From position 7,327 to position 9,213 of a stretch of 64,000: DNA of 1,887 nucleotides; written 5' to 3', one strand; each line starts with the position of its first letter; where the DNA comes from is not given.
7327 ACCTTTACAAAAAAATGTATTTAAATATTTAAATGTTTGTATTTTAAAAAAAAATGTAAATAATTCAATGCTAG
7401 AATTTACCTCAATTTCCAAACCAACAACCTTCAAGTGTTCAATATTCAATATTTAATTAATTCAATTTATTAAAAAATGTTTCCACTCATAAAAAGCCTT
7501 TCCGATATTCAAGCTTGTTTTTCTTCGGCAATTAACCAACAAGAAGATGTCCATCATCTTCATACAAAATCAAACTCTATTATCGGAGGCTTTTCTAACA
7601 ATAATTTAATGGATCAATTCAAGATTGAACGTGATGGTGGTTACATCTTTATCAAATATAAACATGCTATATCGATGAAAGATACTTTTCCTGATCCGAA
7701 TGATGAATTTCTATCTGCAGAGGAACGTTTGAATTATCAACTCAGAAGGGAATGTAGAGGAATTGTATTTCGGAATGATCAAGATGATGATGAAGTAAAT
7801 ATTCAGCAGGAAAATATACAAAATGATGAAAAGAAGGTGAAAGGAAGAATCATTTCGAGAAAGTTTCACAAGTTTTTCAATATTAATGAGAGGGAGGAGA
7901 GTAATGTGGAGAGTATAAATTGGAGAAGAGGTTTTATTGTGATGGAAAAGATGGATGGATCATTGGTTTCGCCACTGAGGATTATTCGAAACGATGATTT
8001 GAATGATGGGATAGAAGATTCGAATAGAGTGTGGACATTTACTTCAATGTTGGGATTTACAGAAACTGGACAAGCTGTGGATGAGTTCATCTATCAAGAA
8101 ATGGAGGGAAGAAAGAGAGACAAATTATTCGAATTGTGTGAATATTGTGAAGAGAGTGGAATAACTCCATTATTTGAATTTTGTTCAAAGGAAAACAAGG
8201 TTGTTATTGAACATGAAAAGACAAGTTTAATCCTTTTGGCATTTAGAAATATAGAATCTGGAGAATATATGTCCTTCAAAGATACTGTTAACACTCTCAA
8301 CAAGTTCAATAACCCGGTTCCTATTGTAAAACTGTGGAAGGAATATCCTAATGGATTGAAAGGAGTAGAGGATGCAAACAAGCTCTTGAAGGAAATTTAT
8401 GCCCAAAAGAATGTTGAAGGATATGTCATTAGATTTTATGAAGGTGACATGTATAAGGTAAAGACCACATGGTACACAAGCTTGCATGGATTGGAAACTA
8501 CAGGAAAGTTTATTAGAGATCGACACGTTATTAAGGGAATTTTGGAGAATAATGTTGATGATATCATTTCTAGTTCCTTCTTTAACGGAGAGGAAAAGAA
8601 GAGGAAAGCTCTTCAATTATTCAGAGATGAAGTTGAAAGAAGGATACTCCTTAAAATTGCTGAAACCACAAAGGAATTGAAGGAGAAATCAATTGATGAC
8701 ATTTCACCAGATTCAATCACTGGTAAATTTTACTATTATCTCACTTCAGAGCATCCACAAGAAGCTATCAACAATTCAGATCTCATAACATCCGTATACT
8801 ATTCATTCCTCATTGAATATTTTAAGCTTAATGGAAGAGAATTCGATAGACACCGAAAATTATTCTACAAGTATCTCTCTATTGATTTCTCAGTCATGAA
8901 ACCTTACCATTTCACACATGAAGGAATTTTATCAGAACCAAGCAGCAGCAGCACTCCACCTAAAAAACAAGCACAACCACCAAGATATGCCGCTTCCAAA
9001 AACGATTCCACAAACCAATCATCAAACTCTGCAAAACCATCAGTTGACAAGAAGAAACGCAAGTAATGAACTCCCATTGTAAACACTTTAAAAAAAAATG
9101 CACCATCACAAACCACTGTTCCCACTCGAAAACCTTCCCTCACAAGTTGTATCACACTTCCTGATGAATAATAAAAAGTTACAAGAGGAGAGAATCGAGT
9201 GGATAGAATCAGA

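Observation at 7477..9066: Stand-alone T4 Rnl1-type RNA ligase encoded in a eukaryotic nuclear gene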

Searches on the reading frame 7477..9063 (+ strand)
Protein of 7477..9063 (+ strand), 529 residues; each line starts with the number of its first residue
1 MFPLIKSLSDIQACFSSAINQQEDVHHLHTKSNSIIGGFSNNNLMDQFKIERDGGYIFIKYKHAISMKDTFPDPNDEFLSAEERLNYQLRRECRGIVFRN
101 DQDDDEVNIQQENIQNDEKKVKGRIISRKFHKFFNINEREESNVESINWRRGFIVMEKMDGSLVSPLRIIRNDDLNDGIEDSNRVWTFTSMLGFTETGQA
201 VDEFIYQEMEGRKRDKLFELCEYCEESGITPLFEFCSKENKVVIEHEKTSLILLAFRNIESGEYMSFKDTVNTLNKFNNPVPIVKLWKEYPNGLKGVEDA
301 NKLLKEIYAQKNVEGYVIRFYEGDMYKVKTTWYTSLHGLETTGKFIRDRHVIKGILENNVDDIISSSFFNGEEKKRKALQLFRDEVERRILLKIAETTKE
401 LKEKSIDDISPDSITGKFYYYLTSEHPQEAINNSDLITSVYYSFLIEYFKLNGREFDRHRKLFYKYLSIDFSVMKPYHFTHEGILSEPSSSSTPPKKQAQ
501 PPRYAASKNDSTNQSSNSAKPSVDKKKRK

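Call 3: search_protein_families(library=pfam, proteins=[window:7477-9063:+], max_evalue=1)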
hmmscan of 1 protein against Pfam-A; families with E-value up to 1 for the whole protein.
window:7477-9063:+ (529 aa): 2 families
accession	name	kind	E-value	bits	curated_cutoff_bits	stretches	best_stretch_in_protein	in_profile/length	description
PF09511.15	RNA_lig_T4_1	-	2.2e-32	113.2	28.3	1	92-333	1-227/227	RNA ligase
PF10205.14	KLRAQ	-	0.015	16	27.3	1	88-143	44-100/105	Predicted coiled-coil domain-containing protein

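Call 4: search_solved_structures(query=window:7477-9063:+, max_evalue=1, show_alignments=3)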
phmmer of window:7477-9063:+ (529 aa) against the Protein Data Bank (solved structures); distinct sequences matched with E-value up to 1: 4.
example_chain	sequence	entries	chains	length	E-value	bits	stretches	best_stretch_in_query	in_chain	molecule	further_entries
9do4_B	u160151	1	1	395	1.1e-15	60.7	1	119-377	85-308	RNA ligase 1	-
2c5u_A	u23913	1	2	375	1.3e-15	60.5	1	120-377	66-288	RNA LIGASE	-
5tt6_A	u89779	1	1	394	3.5e-15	59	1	119-377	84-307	T4 RNA ligase 1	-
1u5t_C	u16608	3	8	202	0.14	14.2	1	326-389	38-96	Hypothetical 23.6 kDa protein in YUH1-URA8 intergenic region | VPS25, YJR102C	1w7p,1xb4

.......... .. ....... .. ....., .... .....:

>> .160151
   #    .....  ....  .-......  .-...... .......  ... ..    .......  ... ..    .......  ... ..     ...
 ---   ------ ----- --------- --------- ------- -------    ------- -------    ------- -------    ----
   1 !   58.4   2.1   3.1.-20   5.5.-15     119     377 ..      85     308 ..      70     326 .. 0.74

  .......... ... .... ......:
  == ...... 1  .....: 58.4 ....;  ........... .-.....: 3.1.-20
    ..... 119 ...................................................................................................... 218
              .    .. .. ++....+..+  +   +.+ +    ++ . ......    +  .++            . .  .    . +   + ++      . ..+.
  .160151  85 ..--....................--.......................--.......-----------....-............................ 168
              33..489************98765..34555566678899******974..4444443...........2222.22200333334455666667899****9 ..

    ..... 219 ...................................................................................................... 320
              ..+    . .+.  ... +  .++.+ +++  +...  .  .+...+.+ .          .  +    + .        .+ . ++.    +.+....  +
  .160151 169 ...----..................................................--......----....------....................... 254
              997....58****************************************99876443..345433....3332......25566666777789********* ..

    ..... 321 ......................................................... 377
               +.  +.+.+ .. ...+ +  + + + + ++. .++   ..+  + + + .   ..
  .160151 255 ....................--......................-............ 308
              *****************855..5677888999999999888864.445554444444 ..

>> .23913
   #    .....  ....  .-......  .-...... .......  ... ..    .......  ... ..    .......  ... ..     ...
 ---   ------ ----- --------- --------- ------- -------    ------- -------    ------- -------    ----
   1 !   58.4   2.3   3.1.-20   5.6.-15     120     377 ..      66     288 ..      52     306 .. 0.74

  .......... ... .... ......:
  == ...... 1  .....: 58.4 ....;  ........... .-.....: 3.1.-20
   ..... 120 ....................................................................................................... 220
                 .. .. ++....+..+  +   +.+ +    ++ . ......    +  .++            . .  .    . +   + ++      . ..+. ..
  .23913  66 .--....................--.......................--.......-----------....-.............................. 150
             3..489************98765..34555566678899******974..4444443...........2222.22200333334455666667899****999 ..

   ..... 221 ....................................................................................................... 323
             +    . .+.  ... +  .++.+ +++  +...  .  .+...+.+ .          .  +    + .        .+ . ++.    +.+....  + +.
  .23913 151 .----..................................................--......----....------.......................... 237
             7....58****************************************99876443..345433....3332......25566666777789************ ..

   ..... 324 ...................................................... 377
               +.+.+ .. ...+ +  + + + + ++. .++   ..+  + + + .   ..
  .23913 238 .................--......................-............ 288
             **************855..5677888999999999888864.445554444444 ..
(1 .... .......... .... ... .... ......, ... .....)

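Call 5: search_protein_families(library=ncbifam, proteins=[window:7477-9063:+], max_evalue=1)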
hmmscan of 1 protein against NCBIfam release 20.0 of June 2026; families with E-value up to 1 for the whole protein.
window:7477-9063:+ (529 aa): 1 family
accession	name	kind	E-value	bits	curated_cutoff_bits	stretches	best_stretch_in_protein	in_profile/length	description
TIGR02308.1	RNA_lig_T4_1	equivalog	3e-28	99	242.25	1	115-401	60-311/373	T4 RnlA family RNA ligase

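Call 8: find_homologous_proteins(query=window:7477-9063:+)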
Query window:7477-9063:+ (529 aa): 1010 proteins with E <= 0.001 among 8000 candidates; the best 120 are listed.
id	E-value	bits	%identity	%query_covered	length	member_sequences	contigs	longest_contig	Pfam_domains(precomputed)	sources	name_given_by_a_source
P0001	0.0e+0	1095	100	92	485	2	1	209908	PF09511.16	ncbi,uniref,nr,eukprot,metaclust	ncbi:predicted protein [Naegleria gruberi]|uniref:Predicted protein n=1 Tax=Naegleria gruberi TaxID=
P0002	9.9e-131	455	48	93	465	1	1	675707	PF09511.16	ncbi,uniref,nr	ncbi:hypothetical protein C9374_003164 [Naegleria lovaniensis]|uniref:T4 RNA ligase 1-like N-termina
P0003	1.1e-129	452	48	96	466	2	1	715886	PF09511.16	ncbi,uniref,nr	ncbi:hypothetical protein FDP41_002853 [Naegleria fowleri]|uniref:T4 RNA ligase 1-like N-terminal do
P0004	6.8e-68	248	39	71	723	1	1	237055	PF09511.16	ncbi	ncbi:hypothetical protein ABK040_011731 [Willaertia magna]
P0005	4.5e-61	225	37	74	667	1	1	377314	PF09511.16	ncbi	ncbi:hypothetical protein ABK040_002323 [Willaertia magna]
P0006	3.2e-59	219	43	60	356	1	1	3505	PF09511.16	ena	-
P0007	9.0e-59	218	36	82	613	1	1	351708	PF09511.16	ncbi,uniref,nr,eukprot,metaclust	ncbi:hypothetical protein NAEGRDRAFT_80833 [Naegleria gruberi]|uniref:T4 RNA ligase 1-like N-termina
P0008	1.4e-58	217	37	74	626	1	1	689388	PF09511.16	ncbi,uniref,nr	ncbi:hypothetical protein C9374_002617 [Naegleria lovaniensis]|uniref:T4 RNA ligase 1-like N-termina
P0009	1.5e-52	197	33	82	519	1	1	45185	PF09511.16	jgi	jgi:T4 RnlA family RNA ligase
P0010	3.7e-50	189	33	83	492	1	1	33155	PF09511.16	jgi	jgi:T4 RnlA family RNA ligase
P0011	1.6e-45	174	36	74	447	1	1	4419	PF09414.16,PF09511.16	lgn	-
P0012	1.8e-42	164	37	60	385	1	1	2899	PF09511.16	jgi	jgi:T4 RnlA family RNA ligase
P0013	2.2e-42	164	37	47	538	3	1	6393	PF09414.16,PF09511.16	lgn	-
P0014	6.2e-41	159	32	74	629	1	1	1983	PF17832.8,PF01472.27,PF26292.1,PF09511.16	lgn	-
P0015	2.0e-40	157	33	73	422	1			PF09511.16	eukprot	eukprot:gene5862-9690_t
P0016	4.5e-40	156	33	60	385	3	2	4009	PF09414.16,PF09511.16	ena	-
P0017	6.7e-38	149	33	60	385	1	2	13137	PF09511.16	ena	-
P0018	1.4e-37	148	32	63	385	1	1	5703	PF09511.16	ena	-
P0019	1.5e-37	148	32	63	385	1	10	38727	PF09511.16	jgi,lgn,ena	-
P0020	1.2e-36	145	33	64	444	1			PF09511.16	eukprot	eukprot:TRINITY_DN8192_c0_g1_i1.p1 TRINITY_DN8192_c0_g1~~TRINITY_DN8192_c0_g1_i1.p1 ORF type:complet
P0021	1.5e-36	144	34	60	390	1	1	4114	PF20819.3,PF09414.16,PF09511.16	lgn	-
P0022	1.6e-36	144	32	63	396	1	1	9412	PF09511.16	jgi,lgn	-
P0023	1.6e-36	144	31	67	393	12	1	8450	PF09511.16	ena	-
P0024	1.7e-35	141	31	66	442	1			PF09511.16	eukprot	eukprot:Phypoly_transcript_09059.p1 GENE.Phypoly_transcript_09059~~Phypoly_transcript_09059.p1 ORF t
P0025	1.8e-35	141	31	68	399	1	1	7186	PF09511.16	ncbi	-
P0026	3.9e-35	140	32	60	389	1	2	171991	PF20819.3,PF09511.16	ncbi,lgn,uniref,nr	ncbi:MAG: RNA ligase [Legionella sp.]|uniref:RNA ligase n=1 Tax=Legionella sp. TaxID=459 RepID=UPI00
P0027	4.5e-35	140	32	66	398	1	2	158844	PF09511.16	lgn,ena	-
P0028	1.7e-34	138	30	64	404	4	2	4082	PF20819.3,PF09511.16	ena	-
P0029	2.2e-34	137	34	68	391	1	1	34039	PF09511.16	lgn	-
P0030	2.3e-34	137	31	61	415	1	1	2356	PF09511.16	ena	-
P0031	2.7e-34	137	29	63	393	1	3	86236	PF09511.16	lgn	-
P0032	4.1e-34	136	30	64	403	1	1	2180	PF09511.16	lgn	-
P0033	1.8e-33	134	29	81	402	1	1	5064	PF09414.16,PF09511.16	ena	-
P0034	2.2e-33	134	31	63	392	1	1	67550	PF20819.3,PF09511.16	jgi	jgi:RNA ligase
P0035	3.0e-33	134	29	64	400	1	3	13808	PF09511.16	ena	-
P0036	3.2e-33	133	31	63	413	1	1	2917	PF20819.3,PF09511.16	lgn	-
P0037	3.6e-33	133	29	54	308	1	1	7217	PF09414.16,PF09511.16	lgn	-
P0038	3.8e-33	133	30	57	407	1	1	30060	PF09511.16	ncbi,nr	ncbi:RNA ligase, T4 RnlA family protein [Pelomyxa schiedti]|nr:RNA ligase, T4 RnlA family protein [P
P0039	4.0e-33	133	32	60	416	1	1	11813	PF20819.3,PF09511.16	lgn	-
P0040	4.5e-33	133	31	60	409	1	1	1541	PF09511.16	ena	-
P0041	8.1e-33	132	33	66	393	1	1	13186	PF09414.16,PF09511.16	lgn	-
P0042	1.2e-32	132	30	60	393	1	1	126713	PF09511.16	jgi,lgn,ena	jgi:RNA ligase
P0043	1.3e-32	132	32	60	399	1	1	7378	PF09511.16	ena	-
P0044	1.4e-32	131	31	64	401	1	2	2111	PF09414.16,PF09511.16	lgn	-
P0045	2.1e-32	131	31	58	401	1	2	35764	PF09511.16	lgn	-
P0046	3.7e-32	130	29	63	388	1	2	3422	PF20819.3,PF09414.16,PF09511.16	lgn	-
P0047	4.0e-32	130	31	62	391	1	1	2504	PF09511.16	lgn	-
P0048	5.3e-32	129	31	59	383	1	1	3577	PF09511.16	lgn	-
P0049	7.3e-32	129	28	74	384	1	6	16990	PF20819.3,PF09414.16,PF09511.16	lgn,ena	-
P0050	7.3e-32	129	31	64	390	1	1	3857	PF09511.16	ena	-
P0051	8.9e-32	129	31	60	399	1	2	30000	PF09511.16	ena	-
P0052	9.3e-32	129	30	58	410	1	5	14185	PF09414.16,PF09511.16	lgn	-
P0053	9.9e-32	129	33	60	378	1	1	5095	PF09511.16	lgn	-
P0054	1.1e-31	128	30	59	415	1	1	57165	PF09511.16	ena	-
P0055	1.3e-31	128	31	62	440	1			PF09414.16,PF09511.16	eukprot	eukprot:TRINITY_DN17100_c0_g1_i1.p1 TRINITY_DN17100_c0_g1~~TRINITY_DN17100_c0_g1_i1.p1 ORF type:comp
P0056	1.5e-31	128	30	60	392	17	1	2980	PF09511.16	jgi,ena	-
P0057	1.6e-31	128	31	64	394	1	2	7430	PF09511.16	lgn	-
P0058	1.7e-31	128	34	59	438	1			PF09511.16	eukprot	eukprot:gene7394-11716_t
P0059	1.8e-31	128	30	60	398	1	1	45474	PF09511.16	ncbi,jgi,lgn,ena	ncbi:MAG: RNA ligase [Candidimonas sp.]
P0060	1.9e-31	128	30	62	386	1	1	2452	PF20819.3,PF09511.16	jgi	jgi:RNA ligase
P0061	1.9e-31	128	28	69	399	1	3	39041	PF09511.16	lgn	-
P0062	2.0e-31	128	28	65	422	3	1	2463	PF09511.16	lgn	-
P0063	2.1e-31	128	31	69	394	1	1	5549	PF09511.16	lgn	-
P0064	2.1e-31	128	29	63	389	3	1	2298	PF20819.3,PF09414.16,PF09511.16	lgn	-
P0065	2.1e-31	127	30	60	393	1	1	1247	PF09511.16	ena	-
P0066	2.3e-31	127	29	67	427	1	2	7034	PF09414.16,PF09511.16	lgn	-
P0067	2.5e-31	127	31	59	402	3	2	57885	PF09511.16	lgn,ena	-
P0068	2.5e-31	127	30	66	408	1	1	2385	PF20819.3,PF09414.16,PF09511.16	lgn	-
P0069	3.0e-31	127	30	60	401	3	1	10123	PF09511.16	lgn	-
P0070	3.6e-31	127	29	60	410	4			PF09511.16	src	-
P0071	4.0e-31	127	32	60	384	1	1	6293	PF09511.16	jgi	jgi:RNA ligase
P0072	4.9e-31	126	31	60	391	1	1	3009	PF09511.16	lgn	-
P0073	5.0e-31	126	30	69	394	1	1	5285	PF09511.16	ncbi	-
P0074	6.5e-31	126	30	60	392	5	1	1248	PF09511.16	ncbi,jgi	jgi:RNA ligase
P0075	6.7e-31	126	31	60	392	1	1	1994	PF09511.16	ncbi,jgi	jgi:RNA ligase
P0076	7.6e-31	126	30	60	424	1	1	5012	PF09511.16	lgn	-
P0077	7.9e-31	126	29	60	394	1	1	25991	PF09511.16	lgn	-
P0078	8.9e-31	125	32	60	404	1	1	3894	PF09511.16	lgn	-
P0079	9.0e-31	125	29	69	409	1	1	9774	PF09414.16,PF09511.16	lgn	-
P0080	1.0e-30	125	32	67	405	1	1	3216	PF09511.16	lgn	-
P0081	1.0e-30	125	30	60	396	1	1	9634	PF09414.16,PF09511.16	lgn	-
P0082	1.2e-30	125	29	60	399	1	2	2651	PF09511.16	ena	-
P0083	1.3e-30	125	29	67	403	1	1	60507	PF20819.3,PF09511.16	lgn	-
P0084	1.5e-30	125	31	52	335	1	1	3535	PF09511.16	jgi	jgi:RNA ligase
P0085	1.9e-30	124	30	70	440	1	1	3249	PF09511.16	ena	-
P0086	2.4e-30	124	32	60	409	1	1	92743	PF09511.16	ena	-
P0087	2.6e-30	124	28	63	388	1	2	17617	PF20819.3,PF09511.16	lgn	-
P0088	2.9e-30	124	32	60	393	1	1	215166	PF09511.16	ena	-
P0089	2.9e-30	124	33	60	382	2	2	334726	PF09511.16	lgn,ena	-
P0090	3.2e-30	124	32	60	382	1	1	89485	PF09511.16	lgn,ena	-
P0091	4.0e-30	123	28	67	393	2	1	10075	PF09511.16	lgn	-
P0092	4.0e-30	123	29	66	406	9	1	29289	PF09511.16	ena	-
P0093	4.1e-30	123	30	65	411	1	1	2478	PF09511.16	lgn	-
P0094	4.3e-30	123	29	60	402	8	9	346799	PF09414.16,PF09511.16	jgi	jgi:RNA ligase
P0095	4.4e-30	123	31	65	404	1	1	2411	PF20819.3,PF09511.16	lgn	-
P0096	4.4e-30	123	30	60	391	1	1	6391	PF09511.16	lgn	-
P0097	4.4e-30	123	27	73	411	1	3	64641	PF09414.16,PF09511.16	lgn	-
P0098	4.6e-30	123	31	60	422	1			PF09511.16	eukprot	eukprot:TRINITY_DN5321_c0_g1_i1.p1 TRINITY_DN5321_c0_g1~~TRINITY_DN5321_c0_g1_i1.p1 ORF type:complet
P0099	4.9e-30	123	31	60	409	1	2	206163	PF09511.16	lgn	-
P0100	4.9e-30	123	32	67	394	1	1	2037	PF09414.16,PF09511.16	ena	-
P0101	5.0e-30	123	30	60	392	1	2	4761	PF20819.3,PF09511.16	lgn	-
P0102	5.4e-30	123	29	60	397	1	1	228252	PF09414.16,PF09511.16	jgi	jgi:RNA ligase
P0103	5.6e-30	123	32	50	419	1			PF09414.16,PF09511.16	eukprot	eukprot:TRINITY_DN19552_c0_g1_i1.p1 TRINITY_DN19552_c0_g1~~TRINITY_DN19552_c0_g1_i1.p1 ORF type:comp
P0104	5.7e-30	123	32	60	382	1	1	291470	PF09511.16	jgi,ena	jgi:RNA ligase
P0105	5.9e-30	123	31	60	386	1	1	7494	PF20819.3,PF09511.16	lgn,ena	-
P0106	6.5e-30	123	32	59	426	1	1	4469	PF09511.16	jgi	jgi:RNA ligase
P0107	7.7e-30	122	32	59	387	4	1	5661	PF09511.16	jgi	-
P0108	8.2e-30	122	30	69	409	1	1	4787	PF09511.16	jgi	jgi:RNA ligase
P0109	8.5e-30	122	30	65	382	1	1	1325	PF09511.16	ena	-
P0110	8.7e-30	122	31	59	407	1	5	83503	PF09511.16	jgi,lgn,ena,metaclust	metaclust:\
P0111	9.3e-30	122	33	62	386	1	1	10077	PF09511.16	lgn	-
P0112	9.9e-30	122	30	64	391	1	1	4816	PF09511.16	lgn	-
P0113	1.1e-29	122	30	73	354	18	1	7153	PF09511.16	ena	-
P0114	1.1e-29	122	29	62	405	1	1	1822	PF20819.3,PF09414.16,PF09511.16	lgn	-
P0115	1.1e-29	122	30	57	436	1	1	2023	PF09511.16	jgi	jgi:T4 RnlA family RNA ligase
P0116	1.1e-29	122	32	60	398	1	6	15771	PF09511.16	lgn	-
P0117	1.2e-29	122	30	60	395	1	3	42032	PF09511.16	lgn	-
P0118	1.2e-29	122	31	68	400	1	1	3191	PF20819.3,PF09511.16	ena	-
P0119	1.2e-29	122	34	59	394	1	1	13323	PF09511.16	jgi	jgi:RNA ligase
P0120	1.2e-29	122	30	66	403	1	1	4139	PF09511.16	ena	-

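Call 12: list_cluster_members(proteins=[P0001, P0007])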
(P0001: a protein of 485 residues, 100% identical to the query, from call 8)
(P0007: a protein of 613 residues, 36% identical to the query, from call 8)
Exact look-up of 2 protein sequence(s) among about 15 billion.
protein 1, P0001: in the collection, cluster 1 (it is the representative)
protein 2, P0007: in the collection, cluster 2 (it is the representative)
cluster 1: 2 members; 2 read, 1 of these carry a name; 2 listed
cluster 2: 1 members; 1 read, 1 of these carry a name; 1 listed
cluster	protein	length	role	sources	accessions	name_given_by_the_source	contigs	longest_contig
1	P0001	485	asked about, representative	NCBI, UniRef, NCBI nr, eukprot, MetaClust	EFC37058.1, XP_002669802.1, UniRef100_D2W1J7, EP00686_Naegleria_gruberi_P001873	predicted protein [Naegleria gruberi] | Predicted protein n=1 Tax=Naegleria gruberi TaxID=5762 RepID=D2W1J7_NAEGR | uncharacterized protein NAEGRDRAFT_75245 [Naegleria gruberi]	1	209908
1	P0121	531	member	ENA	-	-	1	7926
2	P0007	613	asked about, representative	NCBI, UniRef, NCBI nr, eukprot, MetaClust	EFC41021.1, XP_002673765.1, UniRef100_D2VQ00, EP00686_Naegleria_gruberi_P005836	hypothetical protein NAEGRDRAFT_80833 [Naegleria gruberi] | T4 RNA ligase 1-like N-terminal domain-containing protein n=1 Tax=Naegleria gruberi ... | uncharacterized protein NAEGRDRAFT_80833 [Naegleria gruberi]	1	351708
